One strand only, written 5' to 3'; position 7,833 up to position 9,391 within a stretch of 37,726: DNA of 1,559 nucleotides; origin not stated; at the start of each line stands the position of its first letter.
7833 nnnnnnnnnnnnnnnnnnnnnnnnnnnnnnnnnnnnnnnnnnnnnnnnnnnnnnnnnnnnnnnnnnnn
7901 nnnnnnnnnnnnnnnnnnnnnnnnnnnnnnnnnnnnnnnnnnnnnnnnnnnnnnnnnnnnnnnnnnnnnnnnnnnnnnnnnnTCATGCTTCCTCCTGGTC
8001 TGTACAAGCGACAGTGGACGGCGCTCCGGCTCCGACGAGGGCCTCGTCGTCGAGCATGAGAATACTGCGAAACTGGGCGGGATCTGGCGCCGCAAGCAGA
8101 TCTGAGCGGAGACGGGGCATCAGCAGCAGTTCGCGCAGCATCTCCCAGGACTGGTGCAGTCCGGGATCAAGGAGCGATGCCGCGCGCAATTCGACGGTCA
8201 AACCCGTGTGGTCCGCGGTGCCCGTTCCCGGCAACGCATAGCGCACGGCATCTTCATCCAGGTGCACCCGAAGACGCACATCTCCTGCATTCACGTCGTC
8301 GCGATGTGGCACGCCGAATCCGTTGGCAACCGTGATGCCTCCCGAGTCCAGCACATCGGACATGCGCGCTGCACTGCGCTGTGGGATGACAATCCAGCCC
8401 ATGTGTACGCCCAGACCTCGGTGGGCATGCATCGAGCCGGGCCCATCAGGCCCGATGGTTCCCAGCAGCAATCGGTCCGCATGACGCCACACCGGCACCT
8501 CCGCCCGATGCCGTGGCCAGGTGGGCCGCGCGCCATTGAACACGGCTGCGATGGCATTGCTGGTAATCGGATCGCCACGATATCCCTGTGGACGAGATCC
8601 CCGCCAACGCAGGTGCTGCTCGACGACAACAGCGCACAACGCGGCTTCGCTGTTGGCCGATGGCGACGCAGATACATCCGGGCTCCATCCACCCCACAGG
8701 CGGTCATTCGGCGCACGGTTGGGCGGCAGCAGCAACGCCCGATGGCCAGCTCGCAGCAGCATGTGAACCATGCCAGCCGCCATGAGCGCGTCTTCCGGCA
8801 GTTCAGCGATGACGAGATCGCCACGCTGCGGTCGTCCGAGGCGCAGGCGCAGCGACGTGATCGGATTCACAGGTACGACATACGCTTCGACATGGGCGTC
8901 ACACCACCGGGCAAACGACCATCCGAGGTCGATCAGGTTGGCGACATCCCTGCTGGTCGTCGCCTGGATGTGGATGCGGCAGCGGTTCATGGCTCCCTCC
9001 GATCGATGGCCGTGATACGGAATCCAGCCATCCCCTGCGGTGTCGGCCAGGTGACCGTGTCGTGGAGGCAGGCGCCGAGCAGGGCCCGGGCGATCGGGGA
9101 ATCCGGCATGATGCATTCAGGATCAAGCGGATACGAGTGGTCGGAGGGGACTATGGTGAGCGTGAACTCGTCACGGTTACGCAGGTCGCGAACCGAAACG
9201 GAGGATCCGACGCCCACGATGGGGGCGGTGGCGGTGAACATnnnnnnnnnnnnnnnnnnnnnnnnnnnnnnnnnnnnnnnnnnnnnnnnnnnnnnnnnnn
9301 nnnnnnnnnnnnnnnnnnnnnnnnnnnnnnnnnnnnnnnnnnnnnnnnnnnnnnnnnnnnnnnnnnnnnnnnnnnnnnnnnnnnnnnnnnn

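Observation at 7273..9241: Unassigned three-gene translationally coupled cassette: a Gre-factor C-domain-only protein, a 335-aa unknown protein and a 238-aa membrane protein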

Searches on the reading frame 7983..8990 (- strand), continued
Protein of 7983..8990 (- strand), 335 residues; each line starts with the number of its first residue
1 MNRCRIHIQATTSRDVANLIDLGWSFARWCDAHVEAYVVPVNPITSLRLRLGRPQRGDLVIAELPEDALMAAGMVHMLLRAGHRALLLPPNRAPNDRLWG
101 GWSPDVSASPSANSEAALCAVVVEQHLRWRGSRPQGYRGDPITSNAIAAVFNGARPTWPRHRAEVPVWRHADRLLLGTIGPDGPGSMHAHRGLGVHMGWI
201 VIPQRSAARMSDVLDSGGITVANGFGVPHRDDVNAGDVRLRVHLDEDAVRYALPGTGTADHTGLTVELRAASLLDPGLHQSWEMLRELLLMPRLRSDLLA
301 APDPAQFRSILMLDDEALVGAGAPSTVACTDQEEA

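Call 74: predict_structure(alignment_id=A5)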
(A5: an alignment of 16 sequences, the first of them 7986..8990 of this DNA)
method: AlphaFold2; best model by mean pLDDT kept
length: 335 residues; sequences in the alignment: 16
mean_pLDDT: 80.2   pTM: 0.83
mean pLDDT of the five models: 80.2, 80.1, 79.4, 77.6, 73.0
residues with pLDDT >= 90: 116; 70-90: 143; 50-70: 48; < 50: 28
segments of 3 or more residues with pLDDT < 50: 225-234, 319-335
pLDDT, mean of each block of 10 residues (from residue 1): 82 88 88 89 88 86 89 91 92 70 90 95 86 69 89 85 61 87 64 77 89 91 52 63 88 73 84 91 92 89 86 67 36 34
secondary structure, 60 per line:
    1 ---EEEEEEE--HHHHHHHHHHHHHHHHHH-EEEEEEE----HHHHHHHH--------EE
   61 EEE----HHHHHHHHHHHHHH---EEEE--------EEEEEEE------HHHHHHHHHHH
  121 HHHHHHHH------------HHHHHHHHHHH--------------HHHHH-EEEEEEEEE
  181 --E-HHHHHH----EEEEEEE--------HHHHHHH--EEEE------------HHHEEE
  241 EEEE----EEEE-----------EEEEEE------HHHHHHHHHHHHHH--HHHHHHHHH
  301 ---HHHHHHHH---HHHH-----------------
elements in order: E4-10 H13-30 E32-38 H43-50 E59-63 H68-81 E85-88 E97-103 H110-128 H141-151 H166-170 E172-180 H185-190 E195-201 H210-216 E219-222 E238-244 E249-252 E264-269 H276-289 H292-300 H304-311 H315-318

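Call 76: fold_search(model_id=the predicted structure, library=pdb)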
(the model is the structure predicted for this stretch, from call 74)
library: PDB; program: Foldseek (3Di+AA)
matches with E <= 10: 1230; with E <= 0.001: 0
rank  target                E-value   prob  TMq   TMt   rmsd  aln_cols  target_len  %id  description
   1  7n3n_A                4.9e-03  0.77  0.24  0.11  15.8       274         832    6  CryoEM structure of human NKCC1 state Fu-I (released 2022-09-28)
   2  8ste_B                1.2e-02  0.57  0.23  0.22  15.6       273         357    7  Cryo-EM structure of NKCC1 Fu_CTD (released 2023-05-17)
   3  7dnr_B                4.1e-02  0.38  0.21  0.20  17.1       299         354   11  Crystal Structure of Zn-bound SIS Domain of Glucosamine-6-P Synthase from E. coli (released 2021-12-15)
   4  4s1w_A                5.9e-02  0.38  0.22  0.22  17.1       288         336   10  Structure of a putative Glutamine--Fructose-6-Phosphate Aminotransferase from Staphylococcus aureus subsp. aureus Mu50 (released 2015-03-18)
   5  3eqz_A                6.3e-02  0.91  0.18  0.42   4.5        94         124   17  Crystal structure of a response regulator from Colwellia psychrerythraea (released 2008-10-14)
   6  6xvu_C                7.6e-02  0.77  0.19  0.40   5.4       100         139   17  Bacteriophytochrome response regulator from Deinococcus radiodurans (released 2021-06-30)
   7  1ycf_A                7.6e-02  0.47  0.18  0.16   7.2       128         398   11  Oxidized (di-ferric) FprA from Moorella thermoacetica (released 2005-04-19)
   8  2vei_A                8.0e-02  0.09  0.14  0.17  14.7       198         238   12  Structure-based enzyme engineering efforts with an inactive monomeric TIM variant: the importance of a single point mu (released 2008-02-19)
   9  6zht_C                9.7e-02  0.60  0.17  0.07   6.1       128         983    9  Uba1-Ubc13 disulfide mediated complex (released 2022-01-12)
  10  5tr4_C                1.0e-01  0.47  0.16  0.07   6.6       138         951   11  Structure of Ubiquitin activating enzyme (Uba1) in complex with ubiquitin and TAK-243 (released 2017-11-01)
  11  3eeq_A                1.0e-01  0.25  0.23  0.25  17.7       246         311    9  Crystal structure of a putative cobalamin biosynthesis protein G homolog from Sulfolobus solfataricus (released 2008-09-30)
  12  3u7r_A                1.0e-01  0.11  0.14  0.21  13.8       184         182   16  FerB - flavoenzyme NAD(P)H:(acceptor) oxidoreductase (FerB) from Paracoccus denitrificans (released 2012-10-24)
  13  9lmr_B                1.1e-01  0.13  0.22  0.23  23.5       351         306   10  Cryo-EM structure of TIR-STING/c-di-GMP complex fiber (released 2025-08-27)
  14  6swl_B                1.2e-01  0.93  0.21  0.47   5.0        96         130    9  The REC domain of XynC, a response regulator from Geobacillus stearothermophilus (released 2020-10-14)
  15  3tbf_B                1.2e-01  0.25  0.21  0.20  15.1       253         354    8  C-terminal domain of glucosamine-fructose-6-phosphate aminotransferase from Francisella tularensis. (released 2011-08-24)
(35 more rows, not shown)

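Call 88: search_solved_structures(query=A5, max_evalue=10)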
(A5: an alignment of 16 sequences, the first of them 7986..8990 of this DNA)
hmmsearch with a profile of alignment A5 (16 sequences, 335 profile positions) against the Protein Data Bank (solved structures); distinct sequences matched with E-value up to 10: 4.
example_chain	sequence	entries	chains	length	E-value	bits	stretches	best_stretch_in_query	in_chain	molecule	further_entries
2iks_A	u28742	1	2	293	0.75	12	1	44-106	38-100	DNA-binding transcriptional dual regulator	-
8jff_A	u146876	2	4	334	0.85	11.8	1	44-106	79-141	Catabolite repressor/activator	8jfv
7doa_A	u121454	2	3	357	0.96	11.6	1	44-106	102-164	Catabolite repressor/activator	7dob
8a22_Ba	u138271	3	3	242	1.2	11.2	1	252-315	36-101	bS1m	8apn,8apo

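Call 89: search_protein_families(library=pfam, alignment_id=A5, max_evalue=10)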
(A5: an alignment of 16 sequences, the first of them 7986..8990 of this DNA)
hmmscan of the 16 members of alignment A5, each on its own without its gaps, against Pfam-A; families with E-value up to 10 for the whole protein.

A. member 1, window:7986-8990:- (335 aa): 0 families

B. families by the number of members that match (of 16 scanned): 1 family
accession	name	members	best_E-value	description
PF14559.12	TPR_19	1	0.007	Tetratricopeptide repeat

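Call 90: find_encoding_contigs(protein=P0019, flank=10000, max_places=3)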
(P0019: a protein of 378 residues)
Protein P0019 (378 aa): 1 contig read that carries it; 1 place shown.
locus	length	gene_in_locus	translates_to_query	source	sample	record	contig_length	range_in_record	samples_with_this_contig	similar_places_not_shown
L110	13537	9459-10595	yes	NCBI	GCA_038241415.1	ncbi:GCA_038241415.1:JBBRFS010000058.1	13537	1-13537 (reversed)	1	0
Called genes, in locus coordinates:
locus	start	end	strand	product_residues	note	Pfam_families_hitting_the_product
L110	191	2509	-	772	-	PF03979:Sigma70_r1_1, PF00140:Sigma70_r1_2, PF04542:Sigma70_r2, PF04539:Sigma70_r3, PF04545:Sigma70_r4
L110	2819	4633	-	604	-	PF01807:Zn_ribbon_DnaG, PF08275:DNAG_N, PF01751:Toprim, PF13155:Toprim_2, PF13662:Toprim_4, PF10410:DnaB_bind (weak)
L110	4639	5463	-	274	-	PF02311:AraC_binding, PF07883:Cupin_2, PF12833:HTH_18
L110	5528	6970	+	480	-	PF00884:Sulfatase, PF01663:Phosphodiest (faint), PF16347:SGSH_C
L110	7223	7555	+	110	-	-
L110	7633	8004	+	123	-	-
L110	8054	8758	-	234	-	PF00300:His_Phos_1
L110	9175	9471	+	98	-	PF01272:GreA_GreB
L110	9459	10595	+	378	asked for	-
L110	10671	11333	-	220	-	PF01746:tRNA_m1G_MT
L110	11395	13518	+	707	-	PF00270:DEAD, PF04851:ResIII, PF13604:AAA_30 (weak), PF00271:Helicase_C, PF19833:RecG_dom3_C (weak)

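Call 91: find_encoding_contigs(protein=P0018, flank=10000, max_places=3)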
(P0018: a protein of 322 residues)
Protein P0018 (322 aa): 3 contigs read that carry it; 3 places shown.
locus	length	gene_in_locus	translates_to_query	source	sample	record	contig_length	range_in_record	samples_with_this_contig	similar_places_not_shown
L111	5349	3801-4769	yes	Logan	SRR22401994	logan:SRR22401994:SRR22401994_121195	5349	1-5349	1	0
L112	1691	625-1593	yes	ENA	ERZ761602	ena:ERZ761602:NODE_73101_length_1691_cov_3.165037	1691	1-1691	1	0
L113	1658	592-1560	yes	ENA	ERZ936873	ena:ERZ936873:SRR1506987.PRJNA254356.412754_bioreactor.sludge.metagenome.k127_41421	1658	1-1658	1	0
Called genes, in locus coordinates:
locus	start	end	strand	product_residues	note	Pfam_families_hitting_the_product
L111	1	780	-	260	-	?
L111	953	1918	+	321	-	-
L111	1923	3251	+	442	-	PF07221:GlcNAc_2-epim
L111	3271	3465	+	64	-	-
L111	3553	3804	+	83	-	PF01272:GreA_GreB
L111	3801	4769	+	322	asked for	-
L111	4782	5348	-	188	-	?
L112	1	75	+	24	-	?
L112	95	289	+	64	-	-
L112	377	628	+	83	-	PF01272:GreA_GreB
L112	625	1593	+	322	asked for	-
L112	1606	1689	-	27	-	?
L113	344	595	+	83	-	PF01272:GreA_GreB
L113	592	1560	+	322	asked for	-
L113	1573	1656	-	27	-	?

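Call 96: find_encoding_contigs(protein=P0016, flank=10000, max_places=3)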
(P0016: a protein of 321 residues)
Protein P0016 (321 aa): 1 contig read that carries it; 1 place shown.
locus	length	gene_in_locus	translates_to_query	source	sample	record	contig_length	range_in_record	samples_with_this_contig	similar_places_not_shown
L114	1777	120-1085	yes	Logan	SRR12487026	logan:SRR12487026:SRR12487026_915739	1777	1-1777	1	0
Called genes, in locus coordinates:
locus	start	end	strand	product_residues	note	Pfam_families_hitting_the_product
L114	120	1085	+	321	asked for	-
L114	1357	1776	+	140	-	?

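Call 97: find_encoding_contigs(protein=P0017, flank=10000, max_places=3)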
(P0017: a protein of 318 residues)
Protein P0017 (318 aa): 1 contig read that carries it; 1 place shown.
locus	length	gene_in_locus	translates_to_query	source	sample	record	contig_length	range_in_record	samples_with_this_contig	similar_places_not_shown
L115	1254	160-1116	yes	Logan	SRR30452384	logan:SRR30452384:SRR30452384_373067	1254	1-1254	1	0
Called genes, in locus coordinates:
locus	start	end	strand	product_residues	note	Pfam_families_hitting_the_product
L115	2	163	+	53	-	?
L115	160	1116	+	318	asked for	-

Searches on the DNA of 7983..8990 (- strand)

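Call 69: search_rna_families(sources=[L001, L003, L008, L002], threshold=gathering)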
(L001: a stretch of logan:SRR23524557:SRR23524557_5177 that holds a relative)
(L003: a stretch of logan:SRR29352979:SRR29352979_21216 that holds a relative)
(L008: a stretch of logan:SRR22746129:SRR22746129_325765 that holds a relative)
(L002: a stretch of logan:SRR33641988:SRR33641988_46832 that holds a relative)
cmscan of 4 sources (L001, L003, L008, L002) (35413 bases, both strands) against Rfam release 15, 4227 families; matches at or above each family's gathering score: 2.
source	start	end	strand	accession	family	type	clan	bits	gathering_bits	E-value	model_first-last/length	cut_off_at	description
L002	6581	6653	-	RF00005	tRNA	Gene; tRNA;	CL00001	69.6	29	2.3e-13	1-71/71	no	tRNA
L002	5836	5906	-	RF00005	tRNA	Gene; tRNA;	CL00001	64.7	29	4.9e-12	1-71/71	no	tRNA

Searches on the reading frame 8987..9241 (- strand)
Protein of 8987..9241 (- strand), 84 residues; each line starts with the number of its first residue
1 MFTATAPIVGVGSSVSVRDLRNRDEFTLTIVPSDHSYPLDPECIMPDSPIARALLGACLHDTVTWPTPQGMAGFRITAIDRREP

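Call 3: search_protein_families(library=pfam, proteins=[window:8987-9241:-], max_evalue=1)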
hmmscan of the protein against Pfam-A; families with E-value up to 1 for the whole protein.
window:8987-9241:- (84 aa): 1 family
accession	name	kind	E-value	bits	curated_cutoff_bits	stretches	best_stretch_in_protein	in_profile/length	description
PF01272.25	GreA_GreB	-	1.8e-15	57.1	26.9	1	7-80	4-76/77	Transcription elongation factor, GreA/GreB, C-term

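Call 4: search_protein_families(library=ncbifam, proteins=[window:8987-9241:-], max_evalue=1)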
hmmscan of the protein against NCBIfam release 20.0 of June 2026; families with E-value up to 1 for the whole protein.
window:8987-9241:- (84 aa): 10 families
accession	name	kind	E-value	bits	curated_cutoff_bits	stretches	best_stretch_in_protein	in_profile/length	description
TIGR01462.1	greA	subfamily_domain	2.9e-09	37.2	139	1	9-79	81-150/151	transcription elongation factor GreA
NF001264.0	PRK00226.1-5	equivalog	8.7e-09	35.4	180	1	11-79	88-155/158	transcription elongation factor GreA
NF001263.0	PRK00226.1-4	equivalog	3.4e-08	33.5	145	1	8-81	87-159/160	transcription elongation factor GreA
NF002506.1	PRK01885.1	equivalog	9.3e-08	31.9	188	1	12-80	87-153/156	transcription elongation factor GreB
NF001261.0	PRK00226.1-2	equivalog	1.2e-07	31.8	167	1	9-80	85-155/157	transcription elongation factor GreA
NF004548.0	PRK05892.1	equivalog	1.6e-07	31.4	126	1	9-79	83-154/158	nucleoside diphosphate kinase regulator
NF001260.0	PRK00226.1-1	equivalog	8.9e-05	22.2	234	1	9-81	87-158/160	transcription elongation factor GreA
NF004396.0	PRK05753.1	equivalog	0.00017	21.4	109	1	7-71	53-116/137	nucleoside diphosphate kinase regulator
TIGR01461.1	greB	equivalog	0.00021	21.1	171.05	1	25-80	99-153/156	transcription elongation factor GreB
NF001262.0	PRK00226.1-3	equivalog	0.12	12.1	161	1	8-72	85-151/165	transcription elongation factor GreA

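Call 6: search_protein_families(library=padloc, proteins=[window:8987-9241:-], max_evalue=1)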
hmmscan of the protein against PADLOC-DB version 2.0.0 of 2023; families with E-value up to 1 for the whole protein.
window:8987-9241:- (84 aa): 0 families

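Call 7: search_protein_families(library=phrogs, proteins=[window:8987-9241:-], max_evalue=1)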
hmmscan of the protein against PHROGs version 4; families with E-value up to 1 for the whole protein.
window:8987-9241:- (84 aa): 1 family
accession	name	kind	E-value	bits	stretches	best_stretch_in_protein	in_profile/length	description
phrog_23779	-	unknown function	0.24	12.9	1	25-44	25-44/73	-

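Call 37: search_solved_structures(query=window:8987-9241:-, max_evalue=0.01, show_alignments=2)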
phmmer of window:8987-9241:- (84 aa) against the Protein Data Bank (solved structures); distinct sequences matched with E-value up to 0.01: 6.
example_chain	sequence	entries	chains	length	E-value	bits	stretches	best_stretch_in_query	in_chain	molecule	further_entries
2etn_A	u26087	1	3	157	1.2e-06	31.6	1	4-80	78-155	anti-cleavage anti-GreA transcription factor Gfh1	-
4wqt_X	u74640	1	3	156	8.9e-06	28.9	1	5-79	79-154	RNA cleavage stimulating factor (GreA/Gfh1 chimeric protein Gre-C1)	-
2f23_A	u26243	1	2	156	9e-06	28.9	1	5-79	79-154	Anti-cleavage anti-greA transcription factor gfh1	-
2eul_A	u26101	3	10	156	9e-06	28.9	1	5-79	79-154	anti-cleavage anti-GreA transcription factor Gfh1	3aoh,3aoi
2pn0_A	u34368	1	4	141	0.00089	22.5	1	8-75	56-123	Prokaryotic transcription elongation factor GreA/GreB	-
1grj_A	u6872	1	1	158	0.0016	21.7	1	11-79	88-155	GREA PROTEIN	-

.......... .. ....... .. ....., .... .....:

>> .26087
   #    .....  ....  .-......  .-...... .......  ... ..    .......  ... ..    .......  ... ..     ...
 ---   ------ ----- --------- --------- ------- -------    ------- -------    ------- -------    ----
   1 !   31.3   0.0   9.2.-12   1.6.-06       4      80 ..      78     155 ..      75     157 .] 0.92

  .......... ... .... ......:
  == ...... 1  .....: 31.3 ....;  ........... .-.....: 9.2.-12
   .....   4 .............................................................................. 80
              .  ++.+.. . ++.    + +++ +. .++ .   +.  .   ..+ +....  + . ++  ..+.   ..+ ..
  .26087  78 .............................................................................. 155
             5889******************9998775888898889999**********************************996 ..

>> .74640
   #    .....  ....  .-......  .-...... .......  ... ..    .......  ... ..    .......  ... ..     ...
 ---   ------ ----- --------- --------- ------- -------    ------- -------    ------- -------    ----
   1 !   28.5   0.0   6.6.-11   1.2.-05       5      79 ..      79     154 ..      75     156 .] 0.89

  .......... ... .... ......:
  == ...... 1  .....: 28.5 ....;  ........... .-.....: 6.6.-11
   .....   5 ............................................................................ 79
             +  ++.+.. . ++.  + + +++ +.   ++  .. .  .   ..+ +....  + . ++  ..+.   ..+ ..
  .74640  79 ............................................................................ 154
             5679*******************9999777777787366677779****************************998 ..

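Call 47: find_homologous_proteins(query=window:8987-9241:-, max_evalue=0.001)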
Query window:8987-9241:- (84 aa): 8 proteins with E <= 0.001 among 8 candidates.
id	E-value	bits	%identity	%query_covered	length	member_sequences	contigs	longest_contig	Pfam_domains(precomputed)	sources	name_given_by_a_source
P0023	7.6e-46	171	94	100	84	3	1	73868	PF01272.26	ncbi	-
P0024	3.0e-43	163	88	100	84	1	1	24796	PF01272.26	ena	-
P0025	1.0e-33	132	77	98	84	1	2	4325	PF01272.26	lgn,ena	-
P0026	2.4e-32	128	76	94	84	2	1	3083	PF01272.26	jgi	jgi:transcription elongation GreA/GreB family factor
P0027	7.4e-32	127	70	100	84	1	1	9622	PF01272.26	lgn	-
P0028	1.1e-30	123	70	100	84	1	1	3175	PF01272.26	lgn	-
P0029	6.1e-30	120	69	100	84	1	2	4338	PF01272.26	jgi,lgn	jgi:transcription elongation GreA/GreB family factor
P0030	2.6e-27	112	68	100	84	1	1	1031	PF01272.26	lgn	-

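Call 48: find_encoding_contigs(protein=P0024, flank=10000, max_places=3)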
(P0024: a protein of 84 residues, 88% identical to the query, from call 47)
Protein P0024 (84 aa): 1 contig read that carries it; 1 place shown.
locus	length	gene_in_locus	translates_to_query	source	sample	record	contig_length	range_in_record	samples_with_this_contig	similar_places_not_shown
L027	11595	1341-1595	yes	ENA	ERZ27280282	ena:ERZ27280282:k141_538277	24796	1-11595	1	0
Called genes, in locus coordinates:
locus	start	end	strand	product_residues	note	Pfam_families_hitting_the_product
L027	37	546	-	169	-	PF08212:Lipocalin_2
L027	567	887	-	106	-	-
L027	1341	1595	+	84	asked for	PF01272:GreA_GreB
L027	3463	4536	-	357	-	PF00005:ABC_tran, PF03459:TOBE (weak)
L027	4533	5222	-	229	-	PF00528:BPD_transp_1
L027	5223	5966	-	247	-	PF13531:SBP_bac_11, PF01547:SBP_bac_1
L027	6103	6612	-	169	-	PF01980:TrmO_N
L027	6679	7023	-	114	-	-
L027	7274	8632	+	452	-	PF07690:MFS_1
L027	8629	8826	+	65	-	-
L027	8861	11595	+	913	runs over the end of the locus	PF13510:Fer2_4, PF10588:NADH-G_4Fe-4S_3, PF14697:Fer4_21 (weak), PF12838:Fer4_7 (weak), PF13183:Fer4_8 (weak), PF04879:Molybdop_Fe4S4, PF00384:Molybdopterin, PF01568:Molydop_binding, +2 more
